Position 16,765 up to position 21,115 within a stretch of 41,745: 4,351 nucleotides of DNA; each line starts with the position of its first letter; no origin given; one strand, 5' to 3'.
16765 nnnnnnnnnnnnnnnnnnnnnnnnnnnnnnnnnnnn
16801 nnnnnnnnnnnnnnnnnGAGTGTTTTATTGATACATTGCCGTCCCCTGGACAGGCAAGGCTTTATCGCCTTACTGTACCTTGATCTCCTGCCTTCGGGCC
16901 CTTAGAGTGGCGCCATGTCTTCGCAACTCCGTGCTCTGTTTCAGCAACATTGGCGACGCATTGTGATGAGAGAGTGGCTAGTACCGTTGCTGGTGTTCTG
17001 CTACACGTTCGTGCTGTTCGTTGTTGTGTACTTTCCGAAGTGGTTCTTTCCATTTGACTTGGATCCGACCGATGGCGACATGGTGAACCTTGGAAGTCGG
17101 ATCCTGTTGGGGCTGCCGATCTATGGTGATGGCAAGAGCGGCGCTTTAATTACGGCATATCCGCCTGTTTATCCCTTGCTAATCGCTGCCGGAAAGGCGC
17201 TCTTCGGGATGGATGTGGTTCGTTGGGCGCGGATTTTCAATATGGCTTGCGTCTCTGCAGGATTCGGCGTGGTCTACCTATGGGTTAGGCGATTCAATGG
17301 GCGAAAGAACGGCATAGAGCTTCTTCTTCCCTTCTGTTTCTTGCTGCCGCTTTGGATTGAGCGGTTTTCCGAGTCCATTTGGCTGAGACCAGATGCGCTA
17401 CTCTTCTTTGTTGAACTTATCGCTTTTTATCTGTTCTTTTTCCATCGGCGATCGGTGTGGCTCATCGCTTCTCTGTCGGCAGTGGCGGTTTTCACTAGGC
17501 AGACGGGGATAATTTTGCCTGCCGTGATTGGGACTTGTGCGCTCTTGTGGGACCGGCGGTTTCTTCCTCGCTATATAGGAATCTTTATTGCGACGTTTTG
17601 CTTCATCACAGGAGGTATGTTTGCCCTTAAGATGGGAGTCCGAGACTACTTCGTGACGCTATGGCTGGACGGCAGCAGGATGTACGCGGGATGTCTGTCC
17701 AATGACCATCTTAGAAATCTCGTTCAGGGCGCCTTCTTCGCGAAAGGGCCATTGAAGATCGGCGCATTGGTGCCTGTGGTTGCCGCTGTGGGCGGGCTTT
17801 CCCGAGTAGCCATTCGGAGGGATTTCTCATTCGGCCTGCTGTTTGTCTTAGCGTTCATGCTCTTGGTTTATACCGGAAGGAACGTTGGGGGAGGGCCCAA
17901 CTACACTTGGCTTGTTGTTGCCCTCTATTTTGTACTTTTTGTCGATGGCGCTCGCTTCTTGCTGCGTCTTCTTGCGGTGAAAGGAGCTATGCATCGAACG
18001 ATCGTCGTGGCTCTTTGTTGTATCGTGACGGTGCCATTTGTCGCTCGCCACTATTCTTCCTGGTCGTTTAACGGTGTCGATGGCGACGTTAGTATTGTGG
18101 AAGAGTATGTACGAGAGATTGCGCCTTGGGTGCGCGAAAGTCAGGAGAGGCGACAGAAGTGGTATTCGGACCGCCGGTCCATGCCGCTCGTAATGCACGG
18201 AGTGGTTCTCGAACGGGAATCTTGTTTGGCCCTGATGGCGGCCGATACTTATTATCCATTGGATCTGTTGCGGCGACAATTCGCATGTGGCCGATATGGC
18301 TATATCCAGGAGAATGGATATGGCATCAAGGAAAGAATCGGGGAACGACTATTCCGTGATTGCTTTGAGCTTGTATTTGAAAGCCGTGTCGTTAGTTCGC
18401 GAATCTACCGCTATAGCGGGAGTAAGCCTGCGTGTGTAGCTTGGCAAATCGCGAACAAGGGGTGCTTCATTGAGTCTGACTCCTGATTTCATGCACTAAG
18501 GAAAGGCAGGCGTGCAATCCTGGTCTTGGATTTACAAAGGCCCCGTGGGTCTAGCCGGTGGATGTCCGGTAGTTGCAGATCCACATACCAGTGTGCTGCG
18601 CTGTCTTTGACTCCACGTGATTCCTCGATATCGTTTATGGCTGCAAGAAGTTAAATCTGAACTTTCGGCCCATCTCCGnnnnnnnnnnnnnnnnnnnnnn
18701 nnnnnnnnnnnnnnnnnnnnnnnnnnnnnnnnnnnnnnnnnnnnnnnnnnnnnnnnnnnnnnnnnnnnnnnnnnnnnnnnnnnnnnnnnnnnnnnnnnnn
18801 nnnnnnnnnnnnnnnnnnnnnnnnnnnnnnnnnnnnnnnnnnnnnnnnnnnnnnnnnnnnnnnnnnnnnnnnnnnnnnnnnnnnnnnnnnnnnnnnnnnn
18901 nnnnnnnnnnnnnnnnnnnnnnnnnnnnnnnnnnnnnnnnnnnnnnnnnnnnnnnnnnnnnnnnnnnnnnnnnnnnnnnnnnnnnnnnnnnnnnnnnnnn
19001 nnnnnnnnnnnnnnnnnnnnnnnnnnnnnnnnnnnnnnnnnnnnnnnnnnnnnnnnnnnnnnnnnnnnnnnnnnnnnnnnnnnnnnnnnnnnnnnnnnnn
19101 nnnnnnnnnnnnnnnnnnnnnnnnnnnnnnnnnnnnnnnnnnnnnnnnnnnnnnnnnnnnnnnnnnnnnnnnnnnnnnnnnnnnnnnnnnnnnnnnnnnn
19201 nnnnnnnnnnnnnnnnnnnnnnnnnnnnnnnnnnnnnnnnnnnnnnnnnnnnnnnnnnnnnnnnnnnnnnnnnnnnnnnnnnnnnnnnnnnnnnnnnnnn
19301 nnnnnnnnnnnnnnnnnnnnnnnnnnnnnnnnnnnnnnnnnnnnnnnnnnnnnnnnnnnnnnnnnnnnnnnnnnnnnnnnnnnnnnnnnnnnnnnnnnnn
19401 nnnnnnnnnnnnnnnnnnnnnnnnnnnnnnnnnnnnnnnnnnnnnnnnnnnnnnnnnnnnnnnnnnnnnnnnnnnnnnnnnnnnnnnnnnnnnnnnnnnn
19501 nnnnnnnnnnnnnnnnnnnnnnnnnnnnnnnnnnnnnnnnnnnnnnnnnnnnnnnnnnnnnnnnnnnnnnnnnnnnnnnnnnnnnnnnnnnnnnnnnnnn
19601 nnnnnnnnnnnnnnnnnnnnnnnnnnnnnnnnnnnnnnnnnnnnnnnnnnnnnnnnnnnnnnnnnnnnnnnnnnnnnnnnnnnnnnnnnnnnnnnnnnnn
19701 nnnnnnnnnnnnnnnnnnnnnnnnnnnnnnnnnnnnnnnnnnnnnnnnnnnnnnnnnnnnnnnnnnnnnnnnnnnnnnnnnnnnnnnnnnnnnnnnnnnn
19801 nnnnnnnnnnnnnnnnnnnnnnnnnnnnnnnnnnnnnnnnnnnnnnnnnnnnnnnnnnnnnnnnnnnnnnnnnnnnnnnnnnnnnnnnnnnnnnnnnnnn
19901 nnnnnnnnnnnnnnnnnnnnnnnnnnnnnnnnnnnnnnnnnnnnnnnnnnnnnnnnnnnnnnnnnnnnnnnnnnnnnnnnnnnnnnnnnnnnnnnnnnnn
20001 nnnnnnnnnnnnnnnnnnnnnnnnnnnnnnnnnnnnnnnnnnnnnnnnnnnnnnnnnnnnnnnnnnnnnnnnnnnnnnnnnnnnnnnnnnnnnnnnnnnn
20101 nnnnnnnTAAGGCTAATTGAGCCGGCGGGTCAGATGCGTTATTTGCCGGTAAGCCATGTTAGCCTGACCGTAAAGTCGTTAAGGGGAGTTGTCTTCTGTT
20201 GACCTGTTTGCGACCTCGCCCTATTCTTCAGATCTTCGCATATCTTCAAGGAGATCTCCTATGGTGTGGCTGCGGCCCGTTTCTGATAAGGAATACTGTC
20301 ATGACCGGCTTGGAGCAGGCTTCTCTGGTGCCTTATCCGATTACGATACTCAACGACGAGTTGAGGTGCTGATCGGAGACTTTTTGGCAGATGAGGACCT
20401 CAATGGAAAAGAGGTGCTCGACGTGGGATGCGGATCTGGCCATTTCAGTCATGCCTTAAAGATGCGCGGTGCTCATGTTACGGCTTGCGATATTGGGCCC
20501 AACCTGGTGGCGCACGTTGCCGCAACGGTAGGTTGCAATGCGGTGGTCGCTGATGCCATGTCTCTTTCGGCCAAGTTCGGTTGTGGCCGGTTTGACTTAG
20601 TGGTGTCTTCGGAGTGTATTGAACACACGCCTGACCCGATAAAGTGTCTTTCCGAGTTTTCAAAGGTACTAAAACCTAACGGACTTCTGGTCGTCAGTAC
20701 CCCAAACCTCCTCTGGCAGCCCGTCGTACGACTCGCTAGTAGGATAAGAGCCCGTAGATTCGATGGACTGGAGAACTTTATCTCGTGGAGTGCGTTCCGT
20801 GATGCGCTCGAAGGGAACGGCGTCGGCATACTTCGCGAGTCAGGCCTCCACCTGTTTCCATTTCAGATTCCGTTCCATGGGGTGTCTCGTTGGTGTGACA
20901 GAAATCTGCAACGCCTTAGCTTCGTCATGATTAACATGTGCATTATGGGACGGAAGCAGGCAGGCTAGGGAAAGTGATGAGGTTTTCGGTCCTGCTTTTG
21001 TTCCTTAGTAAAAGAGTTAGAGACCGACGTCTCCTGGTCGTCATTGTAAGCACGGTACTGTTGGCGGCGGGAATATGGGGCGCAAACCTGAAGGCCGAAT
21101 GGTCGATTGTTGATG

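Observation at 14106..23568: Battery of six GT-C-like membrane proteins plus two polyprenyl-phosphate-type GT2 synthases inside an ABC-transporter glycan locus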

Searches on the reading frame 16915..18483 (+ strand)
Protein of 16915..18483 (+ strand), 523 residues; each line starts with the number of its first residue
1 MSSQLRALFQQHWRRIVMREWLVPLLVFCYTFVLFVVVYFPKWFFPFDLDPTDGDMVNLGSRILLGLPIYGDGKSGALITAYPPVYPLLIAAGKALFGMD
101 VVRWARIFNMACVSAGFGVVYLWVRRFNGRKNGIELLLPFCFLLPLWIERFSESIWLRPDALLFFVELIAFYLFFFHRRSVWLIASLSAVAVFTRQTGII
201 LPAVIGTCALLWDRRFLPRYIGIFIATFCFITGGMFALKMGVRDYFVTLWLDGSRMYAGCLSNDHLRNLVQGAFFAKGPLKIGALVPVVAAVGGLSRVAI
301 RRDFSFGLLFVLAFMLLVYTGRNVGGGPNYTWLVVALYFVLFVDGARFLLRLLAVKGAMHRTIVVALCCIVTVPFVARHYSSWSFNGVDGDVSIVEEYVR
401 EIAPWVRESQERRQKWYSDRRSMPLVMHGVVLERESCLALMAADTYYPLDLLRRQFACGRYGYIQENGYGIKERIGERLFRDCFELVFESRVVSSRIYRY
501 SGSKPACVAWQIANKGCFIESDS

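Call 4: search_protein_families(library=pfam, proteins=[window:16915-18483:+], max_evalue=0.01)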
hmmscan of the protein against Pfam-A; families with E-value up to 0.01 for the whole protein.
window:16915-18483:+ (523 aa): 0 families

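Call 7: search_protein_families(library=ncbifam, proteins=[window:16915-18483:+], max_evalue=0.1)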
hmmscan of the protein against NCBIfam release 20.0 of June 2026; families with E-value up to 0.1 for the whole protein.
window:16915-18483:+ (523 aa): 1 family
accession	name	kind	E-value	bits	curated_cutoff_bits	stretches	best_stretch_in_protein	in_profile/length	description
NF046093.1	AZOBR_p60025_fam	subfamily_domain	0.0054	16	150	1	85-215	96-216/232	AZOBR_p60025 family cell surface glycopolymer formation protein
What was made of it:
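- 16915..18486 (+): M4: intact 523-aa polytopic near-orphan; probable GT-C, unproven. NCBIfam AZOBR_p60025 scores 0.005, far below cut-off (call 7).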

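Call 17: search_protein_families(library=pfam, proteins=[window:16915-18483:+], max_evalue=10)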
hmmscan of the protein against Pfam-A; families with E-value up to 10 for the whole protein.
window:16915-18483:+ (523 aa): 0 families

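Call 22: find_homologous_proteins(query=window:16915-18483:+, max_evalue=0.001)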
Query window:16915-18483:+ (523 aa): 1 proteins with E <= 0.001 among 8000 candidates.
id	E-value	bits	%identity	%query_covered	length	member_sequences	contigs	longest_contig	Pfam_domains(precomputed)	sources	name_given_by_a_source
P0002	2.8e-5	41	29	38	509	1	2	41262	-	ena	-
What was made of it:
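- M4 is a near-orphan (call 22).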

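Call 43: search_solved_structures(query=window:16915-18483:+, max_evalue=10)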
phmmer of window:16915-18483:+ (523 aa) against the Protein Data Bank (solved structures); distinct sequences matched with E-value up to 10: 1.
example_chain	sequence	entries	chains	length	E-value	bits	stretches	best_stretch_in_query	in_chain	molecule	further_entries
8yb6_K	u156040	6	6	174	0.95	11.2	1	178-224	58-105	CRISPR-associated protein Cse2 (CRISPR_cse2)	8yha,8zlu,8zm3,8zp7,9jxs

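Call 74: find_encoding_contigs(protein=P0002, flank=10000)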
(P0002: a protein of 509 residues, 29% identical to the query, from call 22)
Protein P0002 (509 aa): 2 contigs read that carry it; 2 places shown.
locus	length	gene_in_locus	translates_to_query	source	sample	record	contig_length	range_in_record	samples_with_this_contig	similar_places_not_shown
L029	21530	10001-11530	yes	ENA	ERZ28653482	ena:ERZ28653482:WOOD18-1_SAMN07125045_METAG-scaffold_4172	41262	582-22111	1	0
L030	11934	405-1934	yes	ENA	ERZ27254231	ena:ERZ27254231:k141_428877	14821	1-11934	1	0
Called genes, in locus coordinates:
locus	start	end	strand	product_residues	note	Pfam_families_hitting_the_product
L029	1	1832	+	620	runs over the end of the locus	PF12895:ANAPC3 (faint), PF13429:TPR_15 (faint), PF24575:TPR_Slam (faint), PF14559:TPR_19 (weak), PF13414:TPR_11 (weak), PF23914:TPR_CcmH_CycH (weak), PF13424:TPR_12 (weak), PF14559:TPR_19 (weak), +16 more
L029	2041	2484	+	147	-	-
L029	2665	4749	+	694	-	PF08298:AAA_PrkA, PF06798:PrkA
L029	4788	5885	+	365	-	PF04285:DUF444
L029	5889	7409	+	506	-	PF04293:SpoVR, PF24755:SpoVR_C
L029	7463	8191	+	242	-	-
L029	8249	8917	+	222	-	PF22741:PTP-NADK, PF13350:Y_phosphatase3 (weak), PF22784:PTP-SAK (weak), PF03162:Y_phosphatase2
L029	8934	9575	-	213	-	-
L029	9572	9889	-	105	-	-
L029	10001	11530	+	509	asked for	-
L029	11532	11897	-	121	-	PF01597:GCV_H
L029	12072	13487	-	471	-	PF03951:Gln-synt_N, PF00120:Gln-synt_C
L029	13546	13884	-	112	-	PF00543:P-II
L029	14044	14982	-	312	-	-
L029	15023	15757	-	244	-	PF14394:DUF4423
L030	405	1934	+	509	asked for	-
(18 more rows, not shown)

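Call 98: find_related_loci(query=A4, collection=viral_contigs, flank=6000)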
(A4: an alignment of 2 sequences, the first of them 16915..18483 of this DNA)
Query A4 (523 aa) in viral_contigs; peptide patterns used: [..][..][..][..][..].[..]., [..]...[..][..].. (x = any residue, [..] = any of these).
303 stretches matched a pattern, but none encodes a relative of the query by tblastn (E <= 1e-3).

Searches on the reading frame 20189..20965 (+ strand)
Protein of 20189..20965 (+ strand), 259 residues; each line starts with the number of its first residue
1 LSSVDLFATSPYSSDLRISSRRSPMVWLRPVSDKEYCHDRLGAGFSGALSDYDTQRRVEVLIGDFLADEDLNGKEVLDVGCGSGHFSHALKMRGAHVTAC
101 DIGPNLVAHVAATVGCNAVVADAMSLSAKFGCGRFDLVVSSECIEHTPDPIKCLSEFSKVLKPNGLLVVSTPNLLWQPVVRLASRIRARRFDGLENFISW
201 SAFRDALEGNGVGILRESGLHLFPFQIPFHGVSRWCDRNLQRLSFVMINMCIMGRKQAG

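Call 4: search_protein_families(library=pfam, proteins=[window:20189-20965:+], max_evalue=0.01)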
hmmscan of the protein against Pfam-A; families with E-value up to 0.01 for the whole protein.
window:20189-20965:+ (259 aa): 16 families
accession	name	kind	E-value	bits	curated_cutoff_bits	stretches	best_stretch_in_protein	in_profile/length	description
PF13489.12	Methyltransf_23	-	1.5e-23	83.8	27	1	64-211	14-158/164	Methyltransferase domain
PF08241.18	Methyltransf_11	-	2.2e-20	73.6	21.2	1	77-169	1-95/95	Methyltransferase domain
PF13649.12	Methyltransf_25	-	1.5e-17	64.4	27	1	76-165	1-97/97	Methyltransferase domain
PF13847.12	Methyltransf_31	-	1.1e-16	61.3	27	1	72-173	3-113/145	Methyltransferase domain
PF08242.18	Methyltransf_12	-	2.1e-15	57.7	30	1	77-167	1-98/98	Methyltransferase domain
PF07021.18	MetW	-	1.8e-06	28.2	21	1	72-187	13-126/193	Methionine biosynthesis protein MetW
PF01209.24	Ubie_methyltran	-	3e-06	27.2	20.1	1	69-169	44-151/233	ubiE/COQ5 methyltransferase family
PF03141.22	Methyltransf_29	-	3.6e-06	26.3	23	1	69-175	114-223/506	Putative S-adenosyl-L-methionine-dependent methyltransferase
PF08003.17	Methyltransf_9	-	2e-05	24.2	23.8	1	70-171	113-219/315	Protein of unknown function (DUF1698)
PF06325.19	PrmA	-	2.2e-05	24.6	22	1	68-170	157-259/296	Ribosomal protein L11 methyltransferase (PrmA)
PF01728.25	FtsJ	-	4.3e-05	23.9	24.1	1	72-140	21-97/181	FtsJ-like methyltransferase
PF05175.20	MTS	-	0.00021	21.4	23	1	68-140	30-104/170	Methyltransferase small domain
PF05219.18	DREV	-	0.00051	19.7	26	1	61-170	83-187/265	DREV methyltransferase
PF02353.26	CMAS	-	0.0031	17.3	27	1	72-170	62-165/273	Mycolic acid cyclopropane synthetase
PF03848.20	TehB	-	0.0033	17.3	20.4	1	73-118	31-76/193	Tellurite resistance protein TehB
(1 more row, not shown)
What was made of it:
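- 20189..20968 (+): Class I SAM methyltransferase belonging to the G2/M6 module. Methyltransf_23 1.5e-23 (call 4).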

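Call 94: search_protein_families(library=ncbifam, proteins=[window:20189-20965:+], max_evalue=0.00001)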
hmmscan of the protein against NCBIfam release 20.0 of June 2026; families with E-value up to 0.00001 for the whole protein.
window:20189-20965:+ (259 aa): 26 families (the best 25 are shown)
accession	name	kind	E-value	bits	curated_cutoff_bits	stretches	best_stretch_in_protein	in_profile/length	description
TIGR01983.1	UbiG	equivalog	2.3e-16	59.8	102.95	1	69-221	46-209/228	bifunctional 2-polyprenyl-6-hydroxyphenol methylase/3-demethylubiquinol 3-O-methyltransferase UbiG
TIGR02072.1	BioC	equivalog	1.1e-15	58.1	184.95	1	45-172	2-135/244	malonyl-ACP O-methyltransferase BioC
NF043040.1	corrin_prot_MT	hypoth_equivalog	3.2e-14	52.9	180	1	72-170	41-148/216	corrinoid protein-associated methyltransferase CpaM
NF045667.1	MTase_DVU1556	equivalog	4.2e-14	52.5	155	1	72-170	22-120/213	DVU_1556 family methyltransferase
TIGR02021.1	BchM-ChlM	equivalog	7.3e-12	45.2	158.9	1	65-149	47-133/218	magnesium protoporphyrin IX methyltransferase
NF007610.0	PRK10258.1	equivalog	8e-11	41.7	342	1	55-171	27-140/251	malonyl-ACP O-methyltransferase BioC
TIGR04345.1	ovoA_Cterm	equivalog_domain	3e-10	40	170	0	121-173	123-173/242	putative 4-mercaptohistidine N1-methyltransferase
NF001241.0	PRK00216.1-2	equivalog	5e-10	39.4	327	1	72-171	51-149/231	demethylmenaquinone methyltransferase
NF001786.0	PRK00517.2-4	equivalog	1.5e-09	37.4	327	1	65-170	136-239/277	50S ribosomal protein L11 methyltransferase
TIGR00452.1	TIGR00452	equivalog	3.9e-09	35.7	275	1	69-171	114-221/316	tRNA 5-methoxyuridine(34)/uridine 5-oxyacetic acid(34) synthase CmoB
NF010703.0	PRK14103.1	equivalog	9.1e-09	35.1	320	1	70-189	27-144/256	trans-aconitate 2-methyltransferase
TIGR00406.1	prmA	equivalog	1.6e-08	34.4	183.15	1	65-170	152-258/288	50S ribosomal protein L11 methyltransferase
NF011650.0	PRK15068.1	equivalog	2.5e-08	33.2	209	1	69-171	119-227/324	tRNA 5-methoxyuridine(34)/uridine 5-oxyacetic acid(34) synthase CmoB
NF041536.1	ArsM_DUF2284_UU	exception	5.4e-08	31.6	575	1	72-171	76-182/459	arsenite methyltransferase/DUF2284 domain selenoprotein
NF045825.1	FAmtase_mtf2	equivalog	6.8e-08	32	400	1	50-168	35-157/248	fatty-acid O-methyltransferase Mtf2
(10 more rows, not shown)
